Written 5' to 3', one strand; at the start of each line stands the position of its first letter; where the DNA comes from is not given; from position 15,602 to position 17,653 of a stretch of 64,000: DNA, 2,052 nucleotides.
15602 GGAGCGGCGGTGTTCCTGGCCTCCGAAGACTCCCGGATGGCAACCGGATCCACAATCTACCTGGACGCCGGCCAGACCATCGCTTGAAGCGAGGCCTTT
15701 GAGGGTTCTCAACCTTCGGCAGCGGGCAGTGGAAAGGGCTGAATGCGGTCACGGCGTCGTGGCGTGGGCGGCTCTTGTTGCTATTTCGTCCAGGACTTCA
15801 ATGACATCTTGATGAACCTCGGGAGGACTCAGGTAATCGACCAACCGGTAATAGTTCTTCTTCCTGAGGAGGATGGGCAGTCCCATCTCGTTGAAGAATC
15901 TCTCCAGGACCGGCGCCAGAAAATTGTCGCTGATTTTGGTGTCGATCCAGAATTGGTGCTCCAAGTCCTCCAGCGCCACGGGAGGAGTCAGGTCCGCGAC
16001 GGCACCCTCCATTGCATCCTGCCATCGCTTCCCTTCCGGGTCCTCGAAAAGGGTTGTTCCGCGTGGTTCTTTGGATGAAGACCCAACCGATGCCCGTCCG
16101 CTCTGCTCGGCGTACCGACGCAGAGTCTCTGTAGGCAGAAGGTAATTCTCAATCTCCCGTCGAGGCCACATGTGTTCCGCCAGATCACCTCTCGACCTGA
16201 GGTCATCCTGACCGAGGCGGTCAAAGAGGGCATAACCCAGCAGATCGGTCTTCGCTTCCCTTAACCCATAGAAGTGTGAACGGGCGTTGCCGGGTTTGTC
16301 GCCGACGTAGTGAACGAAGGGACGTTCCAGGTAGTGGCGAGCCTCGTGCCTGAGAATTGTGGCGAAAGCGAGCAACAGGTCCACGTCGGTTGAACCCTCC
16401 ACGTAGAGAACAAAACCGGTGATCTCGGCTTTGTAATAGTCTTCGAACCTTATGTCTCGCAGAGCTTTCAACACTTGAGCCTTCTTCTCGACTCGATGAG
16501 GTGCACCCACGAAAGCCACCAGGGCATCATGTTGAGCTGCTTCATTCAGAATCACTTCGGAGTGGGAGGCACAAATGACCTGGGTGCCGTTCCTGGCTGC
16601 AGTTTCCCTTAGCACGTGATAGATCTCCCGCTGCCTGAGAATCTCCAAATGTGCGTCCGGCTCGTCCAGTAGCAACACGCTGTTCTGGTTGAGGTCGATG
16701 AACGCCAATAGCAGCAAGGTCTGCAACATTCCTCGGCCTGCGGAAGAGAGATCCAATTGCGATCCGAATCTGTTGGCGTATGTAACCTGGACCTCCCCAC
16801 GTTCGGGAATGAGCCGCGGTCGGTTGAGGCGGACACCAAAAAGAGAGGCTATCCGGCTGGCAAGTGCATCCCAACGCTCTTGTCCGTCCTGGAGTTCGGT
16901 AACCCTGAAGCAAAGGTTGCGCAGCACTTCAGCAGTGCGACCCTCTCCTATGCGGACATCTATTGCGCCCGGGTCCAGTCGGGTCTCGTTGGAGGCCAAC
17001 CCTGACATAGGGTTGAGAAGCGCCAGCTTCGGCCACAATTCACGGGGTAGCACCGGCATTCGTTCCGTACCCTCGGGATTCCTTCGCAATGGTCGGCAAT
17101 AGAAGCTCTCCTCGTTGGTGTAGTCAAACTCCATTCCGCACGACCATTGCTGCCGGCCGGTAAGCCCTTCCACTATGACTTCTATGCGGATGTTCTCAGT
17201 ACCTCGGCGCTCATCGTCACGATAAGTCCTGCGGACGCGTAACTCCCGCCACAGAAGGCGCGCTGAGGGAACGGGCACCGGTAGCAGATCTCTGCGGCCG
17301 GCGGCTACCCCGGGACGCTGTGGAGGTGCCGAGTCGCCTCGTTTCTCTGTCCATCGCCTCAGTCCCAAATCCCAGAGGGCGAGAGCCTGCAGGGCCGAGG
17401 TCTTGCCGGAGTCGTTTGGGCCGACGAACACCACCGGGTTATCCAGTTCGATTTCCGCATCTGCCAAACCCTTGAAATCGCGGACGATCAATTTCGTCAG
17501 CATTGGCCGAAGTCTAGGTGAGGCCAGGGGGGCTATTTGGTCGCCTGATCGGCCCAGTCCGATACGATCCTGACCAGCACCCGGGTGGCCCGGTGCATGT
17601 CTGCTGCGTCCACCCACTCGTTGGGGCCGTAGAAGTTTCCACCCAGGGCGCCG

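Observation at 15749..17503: Single-gene ABC-ATPase + DUF4435/Toprim-like fusion (OLD / fused-PARIS-like defence candidate) in a low-GC islet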

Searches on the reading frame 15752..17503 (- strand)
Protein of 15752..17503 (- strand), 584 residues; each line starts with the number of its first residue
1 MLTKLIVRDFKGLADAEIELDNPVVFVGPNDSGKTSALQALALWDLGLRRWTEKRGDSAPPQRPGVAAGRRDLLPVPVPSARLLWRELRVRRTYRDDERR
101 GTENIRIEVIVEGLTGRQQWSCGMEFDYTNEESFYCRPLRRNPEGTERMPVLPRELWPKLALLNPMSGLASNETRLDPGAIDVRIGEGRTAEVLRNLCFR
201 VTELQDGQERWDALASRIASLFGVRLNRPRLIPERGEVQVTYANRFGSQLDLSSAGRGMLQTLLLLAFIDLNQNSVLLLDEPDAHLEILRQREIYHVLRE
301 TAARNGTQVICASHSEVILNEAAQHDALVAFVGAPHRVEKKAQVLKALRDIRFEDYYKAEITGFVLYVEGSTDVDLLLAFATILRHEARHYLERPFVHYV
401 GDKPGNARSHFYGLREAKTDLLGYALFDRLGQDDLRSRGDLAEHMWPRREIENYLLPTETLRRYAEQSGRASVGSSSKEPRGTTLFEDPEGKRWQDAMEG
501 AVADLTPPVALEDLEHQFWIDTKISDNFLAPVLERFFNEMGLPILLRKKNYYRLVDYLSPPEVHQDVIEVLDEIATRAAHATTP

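Call 4: search_protein_families(library=pfam, proteins=[window:15752-17503:-], max_evalue=1)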
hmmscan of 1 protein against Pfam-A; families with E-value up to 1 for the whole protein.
window:15752-17503:- (584 aa): 9 families
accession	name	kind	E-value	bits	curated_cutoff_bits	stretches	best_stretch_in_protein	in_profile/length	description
PF13304.12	AAA_21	-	6.8e-23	82.6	27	2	227-320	220-304/304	AAA domain, putative AbiEii toxin, Type IV TA system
PF13175.12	AAA_15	-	1.4e-17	64.8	32.1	2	1-42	1-44/374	AAA ATPase domain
PF02463.25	SMC_N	-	7.7e-11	42.3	40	2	254-325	139-208/220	RecF/RecN/SMC N terminal domain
PF13476.12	AAA_23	-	2.9e-05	25.2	27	1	4-43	1-41/201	AAA domain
PF00005.33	ABC_tran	-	0.081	14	25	0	18-42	8-32/137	ABC transporter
PF13401.12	AAA_22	-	0.093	13.5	27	0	207-311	44-120/130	AAA domain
PF11398.14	DUF2813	-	0.12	12.2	21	1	2-43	3-44/372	Protein of unknown function (DUF2813)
PF13514.12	AAA_27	-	0.14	12.1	22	1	15-48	16-53/206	AAA domain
PF13555.12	AAA_29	-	0.16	12.2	27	1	10-42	12-43/61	P-loop containing region of AAA domain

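Call 5: search_protein_families(library=padloc, proteins=[window:15752-17503:-], max_evalue=1)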
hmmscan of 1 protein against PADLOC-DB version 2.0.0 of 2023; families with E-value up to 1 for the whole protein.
window:15752-17503:- (584 aa): 123 families (the best 25 are shown)
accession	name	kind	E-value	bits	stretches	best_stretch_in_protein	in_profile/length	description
PDLC02980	AriA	-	1.1e-23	82.6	2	219-320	220-304/304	-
PDLC02979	AriA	-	3.7e-20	71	2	1-42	1-44/373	-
PDLC02981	AriAB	-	9.9e-20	68.8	2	252-460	310-526/694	-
PDLC03878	NsnB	-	6.2e-18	63.7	2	234-322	195-284/345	-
PDLC04135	mad3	-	6.6e-16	56.8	2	233-324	244-332/374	mads_3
PDLC00067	GajA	-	3.3e-13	47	2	3-43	6-46/604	AAA ATPase domain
PDLC04608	PDC-M38A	-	1.3e-12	46.1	2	247-318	244-315/367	-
PDLC00075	GajA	-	1.9e-12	44.5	2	238-344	232-334/536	AAA ATPase domain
PDLC00086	GajA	-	6.4e-12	43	2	255-390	282-423/600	AAA ATPase domain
PDLC00070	GajA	-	6.4e-12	42.9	2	272-384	289-409/596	AAA ATPase domain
PDLC04393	PDC-M07A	-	9.7e-12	42.6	2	1-44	1-44/435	-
PDLC04391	PDC-M07A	-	1.8e-11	41.7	2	1-43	1-43/412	-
PDLC00271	PtuA1|PtuA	-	1.9e-11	42.2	2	2-43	3-45/421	AAA ATPase domain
PDLC04541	PDC-M25A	-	2.2e-11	41.5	2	1-42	1-42/380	-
PDLC02335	AbiLi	-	1.3e-10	38.8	1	1-332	49-251/326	AbiLi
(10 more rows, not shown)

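Call 6: search_protein_families(library=ncbifam, proteins=[window:15752-17503:-], max_evalue=1)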
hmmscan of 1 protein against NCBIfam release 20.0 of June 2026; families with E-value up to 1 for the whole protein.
window:15752-17503:- (584 aa): 61 families (the best 25 are shown)
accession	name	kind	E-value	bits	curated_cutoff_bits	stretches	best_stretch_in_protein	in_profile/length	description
NF047739.1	antiphage_MADS3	equivalog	1.8e-10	40.5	420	2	1-44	1-44/427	methylation-associated defense system AAA family ATPase MAD3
NF010068.0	PRK13548.1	equivalog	3e-09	36.4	261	1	267-361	155-244/261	heme ABC transporter ATP-binding protein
NF040873.1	AztA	equivalog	5.2e-08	32.7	220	2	265-322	129-185/191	zinc ABC transporter ATP-binding protein AztA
TIGR00611.2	recf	equivalog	1.6e-06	27.5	172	1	2-43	1-43/339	DNA replication/repair protein RecF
NF002981.0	PRK03695.1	equivalog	2.1e-06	27.3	281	1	272-326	153-204/253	vitamin B12 ABC transporter ATP-binding protein BtuD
NF041760.1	PtuA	equivalog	1.4e-05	24.2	500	1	2-42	52-93/524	retron Ec78 anti-phage system effector ATPase PtuA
TIGR02770.1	nickel_nikD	equivalog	1.8e-05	24.2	318.7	1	258-325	129-195/230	nickel import ATP-binding protein NikD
TIGR02857.1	CydD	equivalog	4.8e-05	22.5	435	1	271-322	474-523/529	thiol reductant ABC exporter subunit CydD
TIGR03873.1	F420-0_ABC_ATP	hypoth_equivalog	8.5e-05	21.9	372.4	1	273-323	155-201/256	putative F420-0 ABC transporter ATP-binding protein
TIGR04435.1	restrict_AAA_1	hypoth_equivalog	0.0001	21.2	300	2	256-329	402-480/568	restriction system-associated AAA family ATPase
NF008409.0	PRK11231.1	equivalog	0.00012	21.5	375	1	265-325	148-204/255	Fe(3+) dicitrate ABC transporter ATP-binding protein FecE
TIGR01189.1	ccmA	equivalog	0.0002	21.1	131.6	1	264-321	136-192/198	heme ABC exporter ATP-binding protein CcmA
TIGR02868.1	CydC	equivalog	0.00027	19.7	329.05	1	264-315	480-529/530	thiol reductant ABC exporter subunit CydC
NF007082.0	PRK09536.1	equivalog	0.0004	19.6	537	1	264-325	148-205/402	corrinoid ABC transporter ATPase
TIGR04521.1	ECF_ATPase_2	equivalog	0.00044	19.4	330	1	273-324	162-213/279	energy-coupling factor transporter ATPase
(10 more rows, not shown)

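Call 10: find_homologous_proteins(query=window:15752-17503:-, max_evalue=0.00001)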
Query window:15752-17503:- (584 aa): 8000 proteins with E <= 0.00001 among 8000 candidates; the best 120 are listed.
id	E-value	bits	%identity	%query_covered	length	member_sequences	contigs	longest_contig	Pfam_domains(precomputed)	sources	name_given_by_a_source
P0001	0.0e+0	1328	100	100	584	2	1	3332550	PF13175.13,PF13476.13,PF02463.26,PF13304.13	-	-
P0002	0.0e+0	1289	97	100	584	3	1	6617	PF13175.13,PF13476.13,PF02463.26,PF13304.13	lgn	-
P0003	0.0e+0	1111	84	98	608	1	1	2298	PF13175.13,PF02463.26,PF13304.13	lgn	-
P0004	0.0e+0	1108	84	98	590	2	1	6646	PF13175.13,PF13476.13,PF02463.26,PF13304.13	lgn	-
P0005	0.0e+0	1106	84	98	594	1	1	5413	PF13175.13,PF02463.26,PF13304.13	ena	-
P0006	0.0e+0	1099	83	100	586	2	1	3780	PF13175.13,PF02463.26,PF13304.13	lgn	-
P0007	0.0e+0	1052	83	95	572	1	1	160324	PF13175.13,PF02463.26,PF13304.13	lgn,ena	-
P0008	0.0e+0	1025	80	96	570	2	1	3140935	PF13175.13,PF13476.13,PF02463.26,PF13304.13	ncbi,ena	-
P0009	3.5e-282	956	72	99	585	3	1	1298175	PF13175.13,PF13476.13,PF02463.26,PF13304.13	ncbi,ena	-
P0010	1.4e-275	934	71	100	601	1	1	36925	PF13175.13,PF13476.13,PF02463.26,PF13304.13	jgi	jgi:hypothetical protein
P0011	1.3e-273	927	70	100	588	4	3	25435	PF13175.13,PF13476.13,PF02463.26,PF13304.13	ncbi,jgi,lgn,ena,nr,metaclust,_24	ncbi:MAG: AAA family ATPase [bacterium]|nr:AAA family ATPase [bacterium]|metaclust:\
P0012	2.9e-271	920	70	99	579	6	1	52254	PF13175.13,PF13476.13,PF02463.26,PF13304.13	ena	-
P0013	3.8e-271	919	70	100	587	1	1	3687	PF13175.13,PF13476.13,PF02463.26,PF13304.13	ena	-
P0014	1.8e-269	914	70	99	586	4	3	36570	PF13175.13,PF13476.13,PF02463.26,PF13304.13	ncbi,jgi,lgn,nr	ncbi:MAG: AAA family ATPase [bacterium]|nr:AAA family ATPase [Acidimicrobiia bacterium] MCY4650774.1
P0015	8.9e-268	908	69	96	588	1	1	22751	PF13175.13,PF13476.13,PF02463.26,PF13304.13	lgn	-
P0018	3.2e-249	847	65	100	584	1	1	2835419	PF13175.13,PF13476.13,PF02463.26,PF13304.13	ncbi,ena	-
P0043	9.5e-240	815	63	99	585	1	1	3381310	PF13175.13,PF13476.13,PF02463.26,PF13304.13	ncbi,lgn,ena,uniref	ncbi:ATP-dependent nuclease [Candidatus Spongiisocius sp.]|uniref:ATP-dependent nuclease n=1 Tax=Can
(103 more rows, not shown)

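Call 13: search_solved_structures(query=A1, max_evalue=1, show_alignments=3)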
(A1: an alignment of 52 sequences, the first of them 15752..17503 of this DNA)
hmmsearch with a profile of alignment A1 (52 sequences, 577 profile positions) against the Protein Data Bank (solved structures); distinct sequences matched with E-value up to 1: 84 (the best 60 are shown).
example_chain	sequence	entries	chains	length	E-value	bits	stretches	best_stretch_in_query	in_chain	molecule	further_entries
6p74_A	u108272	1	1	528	5.1e-11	45.4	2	1-43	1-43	Putative ATP-dependent endonuclease of the OLD family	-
9n69_A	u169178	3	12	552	6.4e-06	28.6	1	2-57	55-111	AAA family ATPase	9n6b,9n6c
1vpl_A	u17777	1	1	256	7.3e-06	28.4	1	252-316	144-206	ABC transporter, ATP-binding protein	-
8wy4_A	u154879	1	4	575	5e-05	25.6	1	3-52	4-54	Endonuclease GajA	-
8jq9_B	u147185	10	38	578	5e-05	25.6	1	3-52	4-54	Endonuclease GajA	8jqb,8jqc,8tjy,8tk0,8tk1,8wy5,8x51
8j4t_A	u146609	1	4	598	5.3e-05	25.5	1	3-52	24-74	Endonuclease GajA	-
8sm3_A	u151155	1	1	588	5.3e-05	25.5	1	3-52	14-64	Endonuclease GajA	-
8u7i_A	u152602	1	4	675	6.5e-05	25.2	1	3-52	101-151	Endonuclease GajA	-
4nck_A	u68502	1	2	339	6.8e-05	25.2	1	2-42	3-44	DNA double-strand break repair Rad50 ATPase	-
1e69_A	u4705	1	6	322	0.00013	24.3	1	234-324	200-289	CHROMOSOME SEGREGATION SMC PROTEIN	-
4fwi_B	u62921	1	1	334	0.00013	24.2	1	255-329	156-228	ABC-type dipeptide/oligopeptide/nickel transport system, ATPase component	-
3qkt_A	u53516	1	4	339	0.00015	24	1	2-42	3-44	DNA double-strand break repair rad50 ATPase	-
4nci_A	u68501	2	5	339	0.00019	23.7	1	2-42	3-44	DNA double-strand break repair Rad50 ATPase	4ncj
4nch_A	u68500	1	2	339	0.0002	23.6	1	2-42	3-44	DNA double-strand break repair Rad50 ATPase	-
9kjx_B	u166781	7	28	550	0.00037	22.8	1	2-42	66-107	AAA family ATPase | Retron I-A effector PtuA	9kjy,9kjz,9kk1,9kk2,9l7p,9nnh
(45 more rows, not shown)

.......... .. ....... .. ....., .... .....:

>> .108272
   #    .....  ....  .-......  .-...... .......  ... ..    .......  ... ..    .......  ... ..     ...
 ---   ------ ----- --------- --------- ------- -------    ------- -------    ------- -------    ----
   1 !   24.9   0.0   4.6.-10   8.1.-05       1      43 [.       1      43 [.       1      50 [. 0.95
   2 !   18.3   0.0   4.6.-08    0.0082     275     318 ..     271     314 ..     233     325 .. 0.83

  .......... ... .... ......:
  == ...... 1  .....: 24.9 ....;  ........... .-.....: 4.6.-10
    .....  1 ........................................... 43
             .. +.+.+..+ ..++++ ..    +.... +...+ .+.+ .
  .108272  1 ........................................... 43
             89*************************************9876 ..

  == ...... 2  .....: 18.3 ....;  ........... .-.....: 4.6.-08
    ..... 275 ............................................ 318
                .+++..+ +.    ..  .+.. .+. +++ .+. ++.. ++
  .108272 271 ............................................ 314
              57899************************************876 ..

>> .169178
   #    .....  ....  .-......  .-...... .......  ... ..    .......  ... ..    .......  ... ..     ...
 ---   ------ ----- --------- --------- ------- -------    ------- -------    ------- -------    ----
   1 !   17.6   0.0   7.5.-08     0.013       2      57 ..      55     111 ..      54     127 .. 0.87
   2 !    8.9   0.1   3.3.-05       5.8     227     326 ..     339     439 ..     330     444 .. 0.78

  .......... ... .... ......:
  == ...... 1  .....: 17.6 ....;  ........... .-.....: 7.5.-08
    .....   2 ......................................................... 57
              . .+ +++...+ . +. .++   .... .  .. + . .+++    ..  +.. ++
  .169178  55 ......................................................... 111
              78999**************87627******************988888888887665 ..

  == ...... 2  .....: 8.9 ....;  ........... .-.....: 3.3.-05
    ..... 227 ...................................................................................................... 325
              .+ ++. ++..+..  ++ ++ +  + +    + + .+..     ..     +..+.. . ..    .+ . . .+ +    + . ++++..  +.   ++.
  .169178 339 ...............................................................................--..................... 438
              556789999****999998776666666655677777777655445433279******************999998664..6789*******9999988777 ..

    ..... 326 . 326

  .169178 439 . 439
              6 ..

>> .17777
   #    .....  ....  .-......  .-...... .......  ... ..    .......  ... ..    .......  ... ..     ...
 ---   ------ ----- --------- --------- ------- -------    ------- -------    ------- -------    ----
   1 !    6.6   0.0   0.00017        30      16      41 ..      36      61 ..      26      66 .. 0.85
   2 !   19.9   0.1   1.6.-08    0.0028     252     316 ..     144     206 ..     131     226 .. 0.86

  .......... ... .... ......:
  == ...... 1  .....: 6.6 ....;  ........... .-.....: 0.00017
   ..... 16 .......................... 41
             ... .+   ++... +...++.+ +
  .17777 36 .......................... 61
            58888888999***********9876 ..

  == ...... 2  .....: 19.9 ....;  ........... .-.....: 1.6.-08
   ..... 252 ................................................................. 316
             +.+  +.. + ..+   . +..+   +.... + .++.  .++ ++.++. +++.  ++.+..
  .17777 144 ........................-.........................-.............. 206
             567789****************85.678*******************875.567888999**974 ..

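Call 15: find_encoding_contigs(protein=P0008, flank=10000, max_places=3)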
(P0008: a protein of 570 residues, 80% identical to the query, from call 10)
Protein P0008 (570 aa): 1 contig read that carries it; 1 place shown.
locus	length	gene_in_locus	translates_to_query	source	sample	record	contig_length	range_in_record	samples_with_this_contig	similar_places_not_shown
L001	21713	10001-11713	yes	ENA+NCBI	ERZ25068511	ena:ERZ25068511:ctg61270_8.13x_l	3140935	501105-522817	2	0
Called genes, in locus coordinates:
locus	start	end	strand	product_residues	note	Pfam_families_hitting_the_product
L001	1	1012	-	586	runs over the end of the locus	PF02538:Hydantoinase_B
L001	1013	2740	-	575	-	PF02538:Hydantoinase_B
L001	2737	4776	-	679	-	PF05378:Hydant_A_N, PF19278:Hydant_A_C (faint), PF01968:Hydantoinase_A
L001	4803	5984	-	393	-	PF01979:Amidohydro_1, PF07969:Amidohydro_3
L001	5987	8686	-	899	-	PF04230:PS_pyruv_trans, PF00534:Glycos_transf_1 (weak), PF13692:Glyco_trans_1_4, PF13524:Glyco_trans_1_2 (weak)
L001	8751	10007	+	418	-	PF01546:Peptidase_M20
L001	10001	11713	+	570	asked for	PF02463:SMC_N (weak), PF13175:AAA_15, PF13476:AAA_23 (faint), PF13304:AAA_21, PF13175:AAA_15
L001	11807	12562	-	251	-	PF00106:adh_short, PF08659:KR, PF13561:adh_short_C2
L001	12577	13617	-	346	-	PF26233:NicX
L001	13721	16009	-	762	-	PF00395:SLH (faint)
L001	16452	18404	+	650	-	PF00496:SBP_bac_5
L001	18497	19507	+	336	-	PF19300:BPD_transp_1_N, PF00528:BPD_transp_1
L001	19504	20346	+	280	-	PF00528:BPD_transp_1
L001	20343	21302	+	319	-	PF00005:ABC_tran, PF08352:oligo_HPY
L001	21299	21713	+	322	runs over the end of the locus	PF02463:SMC_N (weak), PF01078:Mg_chelatase (weak), PF13191:AAA_16 (weak), PF00005:ABC_tran, PF13304:AAA_21 (faint), PF08352:oligo_HPY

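Call 16: find_encoding_contigs(protein=P0009, flank=10000, max_places=2)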
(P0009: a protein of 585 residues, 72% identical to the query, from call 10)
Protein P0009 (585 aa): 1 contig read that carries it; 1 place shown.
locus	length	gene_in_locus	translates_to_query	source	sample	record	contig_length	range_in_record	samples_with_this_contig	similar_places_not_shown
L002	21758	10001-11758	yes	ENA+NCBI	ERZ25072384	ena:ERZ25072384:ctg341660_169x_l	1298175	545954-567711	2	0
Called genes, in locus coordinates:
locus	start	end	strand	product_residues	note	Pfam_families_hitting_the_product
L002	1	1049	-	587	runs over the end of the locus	PF02538:Hydantoinase_B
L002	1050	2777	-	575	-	PF02538:Hydantoinase_B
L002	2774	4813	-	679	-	PF05378:Hydant_A_N, PF01968:Hydantoinase_A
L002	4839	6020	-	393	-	PF01979:Amidohydro_1, PF07969:Amidohydro_3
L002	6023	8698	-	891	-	PF04230:PS_pyruv_trans, PF00534:Glycos_transf_1 (weak), PF13692:Glyco_trans_1_4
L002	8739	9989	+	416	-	PF01546:Peptidase_M20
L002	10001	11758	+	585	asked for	PF02463:SMC_N (faint), PF13175:AAA_15, PF13476:AAA_23 (weak), PF13175:AAA_15, PF13304:AAA_21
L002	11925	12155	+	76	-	PF04255:DUF433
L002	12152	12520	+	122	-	PF18478:PIN_10 (weak), PF18480:DUF5615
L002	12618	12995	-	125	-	PF01909:NTP_transf_2, PF18765:Polbeta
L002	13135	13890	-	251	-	PF00106:adh_short, PF08659:KR, PF13561:adh_short_C2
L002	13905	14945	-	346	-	PF26233:NicX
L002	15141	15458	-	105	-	PF02452:PemK_toxin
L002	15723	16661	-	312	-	PF01244:Peptidase_M19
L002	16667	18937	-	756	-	PF00395:SLH (weak)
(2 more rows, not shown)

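Call 17: find_encoding_contigs(protein=P0018, flank=10000, max_places=2)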
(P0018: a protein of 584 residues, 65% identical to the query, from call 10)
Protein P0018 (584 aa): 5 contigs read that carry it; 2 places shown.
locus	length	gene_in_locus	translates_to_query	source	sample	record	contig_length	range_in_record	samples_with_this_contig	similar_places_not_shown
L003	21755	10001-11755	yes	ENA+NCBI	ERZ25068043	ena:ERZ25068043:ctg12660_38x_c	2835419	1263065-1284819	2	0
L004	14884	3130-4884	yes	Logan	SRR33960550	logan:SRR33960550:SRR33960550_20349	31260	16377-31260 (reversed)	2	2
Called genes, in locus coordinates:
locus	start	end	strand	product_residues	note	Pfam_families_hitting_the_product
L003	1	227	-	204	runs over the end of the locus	PF04290:DctQ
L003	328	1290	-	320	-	PF01699:Na_Ca_ex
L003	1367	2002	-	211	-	PF11848:DUF3368 (faint)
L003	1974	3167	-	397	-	PF01381:HTH_3, PF13560:HTH_31, PF06114:Peptidase_M78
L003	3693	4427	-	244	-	PF00296:Bac_luciferase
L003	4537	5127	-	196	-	PF22234:Rv2466c-like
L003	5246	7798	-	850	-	PF17900:Peptidase_M1_N, PF01433:Peptidase_M1, PF11838:ERAP1_C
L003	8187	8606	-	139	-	PF01152:Bac_globin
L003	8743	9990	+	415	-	PF01546:Peptidase_M20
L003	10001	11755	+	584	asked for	PF02463:SMC_N (faint), PF13175:AAA_15, PF13476:AAA_23 (weak), PF13175:AAA_15 (weak), PF13304:AAA_21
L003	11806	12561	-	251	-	PF00106:adh_short, PF08659:KR, PF13561:adh_short_C2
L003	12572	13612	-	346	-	PF26233:NicX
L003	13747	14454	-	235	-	-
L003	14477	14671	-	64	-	-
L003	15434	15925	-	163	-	PF00501:AMP-binding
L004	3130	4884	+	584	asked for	PF02463:SMC_N (faint), PF13175:AAA_15, PF13476:AAA_23 (weak), PF13175:AAA_15 (weak), PF13304:AAA_21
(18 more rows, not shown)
